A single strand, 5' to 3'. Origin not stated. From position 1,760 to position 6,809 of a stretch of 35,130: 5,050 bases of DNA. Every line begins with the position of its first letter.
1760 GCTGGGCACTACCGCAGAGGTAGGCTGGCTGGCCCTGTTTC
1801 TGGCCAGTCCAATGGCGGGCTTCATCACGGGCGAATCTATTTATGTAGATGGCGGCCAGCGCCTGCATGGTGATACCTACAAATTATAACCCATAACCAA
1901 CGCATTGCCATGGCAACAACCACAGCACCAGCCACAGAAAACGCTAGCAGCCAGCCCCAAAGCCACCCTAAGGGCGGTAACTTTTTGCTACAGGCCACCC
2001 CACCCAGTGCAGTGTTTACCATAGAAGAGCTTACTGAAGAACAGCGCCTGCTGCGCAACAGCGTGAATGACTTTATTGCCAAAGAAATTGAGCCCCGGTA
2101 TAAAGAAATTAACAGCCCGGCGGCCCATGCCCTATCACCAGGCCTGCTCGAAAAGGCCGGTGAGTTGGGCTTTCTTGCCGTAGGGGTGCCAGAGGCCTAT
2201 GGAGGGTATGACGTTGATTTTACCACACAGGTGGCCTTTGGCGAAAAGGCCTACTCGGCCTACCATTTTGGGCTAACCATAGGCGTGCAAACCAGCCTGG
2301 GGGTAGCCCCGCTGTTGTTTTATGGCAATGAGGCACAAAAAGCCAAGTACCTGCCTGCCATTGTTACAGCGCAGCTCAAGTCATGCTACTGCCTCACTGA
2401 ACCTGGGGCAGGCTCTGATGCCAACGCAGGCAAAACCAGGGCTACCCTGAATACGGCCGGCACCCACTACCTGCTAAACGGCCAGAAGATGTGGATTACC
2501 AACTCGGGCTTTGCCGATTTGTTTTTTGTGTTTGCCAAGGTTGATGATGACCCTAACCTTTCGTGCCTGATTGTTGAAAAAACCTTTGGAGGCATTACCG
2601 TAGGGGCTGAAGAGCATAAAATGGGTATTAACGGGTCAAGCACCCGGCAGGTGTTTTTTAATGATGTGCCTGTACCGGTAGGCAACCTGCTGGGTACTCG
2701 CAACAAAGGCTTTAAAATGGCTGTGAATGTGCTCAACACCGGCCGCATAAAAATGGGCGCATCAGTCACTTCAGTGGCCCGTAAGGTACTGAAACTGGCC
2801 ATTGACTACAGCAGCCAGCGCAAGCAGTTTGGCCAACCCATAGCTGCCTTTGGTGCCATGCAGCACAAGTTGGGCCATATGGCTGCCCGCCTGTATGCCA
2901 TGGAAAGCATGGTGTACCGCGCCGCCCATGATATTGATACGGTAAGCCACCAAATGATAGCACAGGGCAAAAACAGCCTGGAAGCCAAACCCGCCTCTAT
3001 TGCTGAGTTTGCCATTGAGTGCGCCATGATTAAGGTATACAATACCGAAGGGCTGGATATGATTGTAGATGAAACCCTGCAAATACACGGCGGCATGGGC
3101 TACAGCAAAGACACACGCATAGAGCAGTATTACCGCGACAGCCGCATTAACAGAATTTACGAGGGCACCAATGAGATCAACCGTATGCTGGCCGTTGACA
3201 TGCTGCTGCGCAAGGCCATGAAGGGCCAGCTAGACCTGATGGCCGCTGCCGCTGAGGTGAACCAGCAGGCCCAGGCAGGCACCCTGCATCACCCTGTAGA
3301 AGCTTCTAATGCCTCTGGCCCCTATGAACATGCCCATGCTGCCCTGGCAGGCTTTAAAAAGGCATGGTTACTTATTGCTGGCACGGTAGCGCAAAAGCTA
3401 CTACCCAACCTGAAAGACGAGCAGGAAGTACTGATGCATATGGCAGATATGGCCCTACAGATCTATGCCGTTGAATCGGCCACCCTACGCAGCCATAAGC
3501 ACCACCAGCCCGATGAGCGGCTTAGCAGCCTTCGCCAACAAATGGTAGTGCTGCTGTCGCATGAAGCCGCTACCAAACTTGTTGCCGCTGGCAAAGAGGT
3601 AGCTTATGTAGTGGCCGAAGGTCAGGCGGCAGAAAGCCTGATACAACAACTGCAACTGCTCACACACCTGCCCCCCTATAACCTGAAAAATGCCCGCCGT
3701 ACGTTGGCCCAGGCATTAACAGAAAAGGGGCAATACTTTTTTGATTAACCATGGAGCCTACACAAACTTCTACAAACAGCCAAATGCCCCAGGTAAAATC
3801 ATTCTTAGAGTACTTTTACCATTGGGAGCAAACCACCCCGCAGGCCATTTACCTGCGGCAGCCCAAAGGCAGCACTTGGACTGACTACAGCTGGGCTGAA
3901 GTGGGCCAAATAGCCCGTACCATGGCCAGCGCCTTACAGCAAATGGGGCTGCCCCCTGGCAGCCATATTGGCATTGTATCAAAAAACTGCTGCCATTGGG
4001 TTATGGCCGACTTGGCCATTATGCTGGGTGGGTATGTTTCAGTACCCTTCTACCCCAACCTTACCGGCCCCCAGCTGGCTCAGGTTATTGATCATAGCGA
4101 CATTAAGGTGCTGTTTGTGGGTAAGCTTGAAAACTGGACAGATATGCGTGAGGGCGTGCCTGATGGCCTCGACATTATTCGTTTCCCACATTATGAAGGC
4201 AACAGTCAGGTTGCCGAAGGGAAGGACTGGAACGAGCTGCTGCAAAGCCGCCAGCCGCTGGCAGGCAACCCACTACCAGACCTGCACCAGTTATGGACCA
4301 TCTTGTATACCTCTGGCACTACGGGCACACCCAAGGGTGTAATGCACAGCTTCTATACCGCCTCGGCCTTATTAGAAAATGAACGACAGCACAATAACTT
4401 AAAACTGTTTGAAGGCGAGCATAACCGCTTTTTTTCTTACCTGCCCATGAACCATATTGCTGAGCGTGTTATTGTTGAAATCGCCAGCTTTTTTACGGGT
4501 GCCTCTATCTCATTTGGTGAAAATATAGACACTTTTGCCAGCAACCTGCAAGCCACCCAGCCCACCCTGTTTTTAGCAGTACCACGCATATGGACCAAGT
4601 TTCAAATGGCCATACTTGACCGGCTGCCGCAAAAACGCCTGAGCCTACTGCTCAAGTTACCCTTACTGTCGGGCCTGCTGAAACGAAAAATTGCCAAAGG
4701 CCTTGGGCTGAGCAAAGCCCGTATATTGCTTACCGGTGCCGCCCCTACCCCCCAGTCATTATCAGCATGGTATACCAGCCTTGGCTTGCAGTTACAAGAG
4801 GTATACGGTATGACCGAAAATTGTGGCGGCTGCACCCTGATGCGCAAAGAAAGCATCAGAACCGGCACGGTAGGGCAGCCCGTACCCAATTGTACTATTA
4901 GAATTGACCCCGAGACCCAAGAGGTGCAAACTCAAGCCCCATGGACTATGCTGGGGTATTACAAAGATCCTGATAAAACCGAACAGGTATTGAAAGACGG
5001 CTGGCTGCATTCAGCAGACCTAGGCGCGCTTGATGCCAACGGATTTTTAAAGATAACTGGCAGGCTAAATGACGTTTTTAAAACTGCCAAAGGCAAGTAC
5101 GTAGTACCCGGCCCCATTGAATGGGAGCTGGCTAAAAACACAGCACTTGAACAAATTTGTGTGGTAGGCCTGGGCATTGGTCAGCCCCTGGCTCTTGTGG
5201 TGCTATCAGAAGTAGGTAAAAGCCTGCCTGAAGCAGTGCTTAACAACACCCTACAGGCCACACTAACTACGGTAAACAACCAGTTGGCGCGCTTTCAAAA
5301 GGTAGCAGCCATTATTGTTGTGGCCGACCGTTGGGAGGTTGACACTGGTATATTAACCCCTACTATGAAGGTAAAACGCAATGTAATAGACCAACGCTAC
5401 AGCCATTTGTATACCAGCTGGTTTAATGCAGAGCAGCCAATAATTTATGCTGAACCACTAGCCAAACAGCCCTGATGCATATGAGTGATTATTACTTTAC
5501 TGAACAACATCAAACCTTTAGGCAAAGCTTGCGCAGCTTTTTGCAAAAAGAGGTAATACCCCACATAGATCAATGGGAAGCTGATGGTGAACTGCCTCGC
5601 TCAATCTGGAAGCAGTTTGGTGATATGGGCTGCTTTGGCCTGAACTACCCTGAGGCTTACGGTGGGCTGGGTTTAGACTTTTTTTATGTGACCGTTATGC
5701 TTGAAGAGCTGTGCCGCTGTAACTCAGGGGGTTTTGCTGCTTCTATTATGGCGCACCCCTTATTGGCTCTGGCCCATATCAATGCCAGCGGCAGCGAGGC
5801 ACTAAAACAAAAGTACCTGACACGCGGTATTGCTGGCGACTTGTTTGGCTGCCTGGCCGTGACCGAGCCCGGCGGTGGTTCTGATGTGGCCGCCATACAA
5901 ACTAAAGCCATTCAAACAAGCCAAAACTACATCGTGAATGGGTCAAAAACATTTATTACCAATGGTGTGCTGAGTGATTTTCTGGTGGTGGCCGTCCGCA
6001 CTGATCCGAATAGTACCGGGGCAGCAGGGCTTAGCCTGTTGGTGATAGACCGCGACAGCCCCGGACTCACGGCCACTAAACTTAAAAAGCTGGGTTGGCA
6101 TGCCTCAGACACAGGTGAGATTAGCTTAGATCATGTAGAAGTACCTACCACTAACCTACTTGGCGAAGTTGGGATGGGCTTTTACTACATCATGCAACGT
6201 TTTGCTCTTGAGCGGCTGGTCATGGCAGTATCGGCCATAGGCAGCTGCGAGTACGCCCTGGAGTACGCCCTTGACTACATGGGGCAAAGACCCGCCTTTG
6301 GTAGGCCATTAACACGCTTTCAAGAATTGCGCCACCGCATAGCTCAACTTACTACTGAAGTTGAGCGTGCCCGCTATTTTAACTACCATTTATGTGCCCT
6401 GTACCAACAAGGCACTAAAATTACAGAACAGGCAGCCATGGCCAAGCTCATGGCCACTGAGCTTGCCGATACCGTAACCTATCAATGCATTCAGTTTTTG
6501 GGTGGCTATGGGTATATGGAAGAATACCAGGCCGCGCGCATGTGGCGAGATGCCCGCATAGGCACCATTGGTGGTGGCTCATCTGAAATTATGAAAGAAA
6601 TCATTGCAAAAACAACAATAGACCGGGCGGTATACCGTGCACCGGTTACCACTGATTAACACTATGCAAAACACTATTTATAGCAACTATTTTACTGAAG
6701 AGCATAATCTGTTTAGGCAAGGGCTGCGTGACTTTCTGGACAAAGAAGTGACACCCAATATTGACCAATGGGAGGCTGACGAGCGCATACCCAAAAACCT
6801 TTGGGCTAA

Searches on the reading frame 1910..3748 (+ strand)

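Call 16: search_protein_families(library=pfam, proteins=[window:1910-3748:+], max_evalue=0.0001)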
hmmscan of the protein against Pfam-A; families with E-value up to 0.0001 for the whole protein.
window:1910-3748:+ (612 aa): 6 families
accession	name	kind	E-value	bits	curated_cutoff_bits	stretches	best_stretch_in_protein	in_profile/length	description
PF00441.29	Acyl-CoA_dh_1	-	4.7e-39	134.4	22.4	1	265-428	1-145/150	Acyl-CoA dehydrogenase, C-terminal domain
PF02771.21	Acyl-CoA_dh_N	-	5e-26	91.7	22.9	1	42-153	1-111/113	Acyl-CoA dehydrogenase, N-terminal domain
PF02770.24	Acyl-CoA_dh_M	-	9e-24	83.9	33.3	1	159-253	1-97/97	Acyl-CoA dehydrogenase, middle domain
PF21263.2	Acyl-CoA-dh_C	-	1.6e-21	76.9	27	1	482-579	2-92/96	Acyl-CoA dehydrogenase, C-terminal domain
PF22924.1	ACOX_C_alpha1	-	1.1e-13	51.8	27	1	277-423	6-159/169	Acyl-CoA oxidase, C-alpha1 domain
PF08028.16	Acyl-CoA_dh_2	-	3.7e-13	50.4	22.7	1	283-421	4-133/134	Acyl-CoA dehydrogenase, C-terminal domain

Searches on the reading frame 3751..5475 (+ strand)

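Call 16: search_protein_families(library=pfam, proteins=[window:3751-5475:+], max_evalue=0.0001)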
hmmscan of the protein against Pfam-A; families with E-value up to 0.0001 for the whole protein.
window:3751-5475:+ (574 aa): 2 families
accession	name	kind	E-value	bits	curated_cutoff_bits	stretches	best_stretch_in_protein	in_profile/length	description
PF00501.34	AMP-binding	-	5.4e-63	213.5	29.9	1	24-393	3-364/384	AMP-binding enzyme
PF23562.2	AMP-binding_C_3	-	1.7e-06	28.9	20.8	1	441-552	2-114/124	AMP-binding enzyme C-terminal domain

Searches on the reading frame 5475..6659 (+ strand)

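Call 16: search_protein_families(library=pfam, proteins=[window:5475-6659:+], max_evalue=0.0001)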
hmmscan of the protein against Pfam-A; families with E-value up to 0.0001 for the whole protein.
window:5475-6659:+ (394 aa): 4 families
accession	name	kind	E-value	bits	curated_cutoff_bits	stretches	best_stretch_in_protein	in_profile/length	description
PF00441.29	Acyl-CoA_dh_1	-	2.2e-44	151.6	22.4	1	233-380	1-148/150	Acyl-CoA dehydrogenase, C-terminal domain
PF02771.21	Acyl-CoA_dh_N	-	3.3e-32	111.7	22.9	1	9-121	1-112/113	Acyl-CoA dehydrogenase, N-terminal domain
PF02770.24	Acyl-CoA_dh_M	-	2e-23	82.8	33.3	1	126-221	1-97/97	Acyl-CoA dehydrogenase, middle domain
PF08028.16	Acyl-CoA_dh_2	-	5.3e-14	53.1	22.7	1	248-364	1-127/134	Acyl-CoA dehydrogenase, C-terminal domain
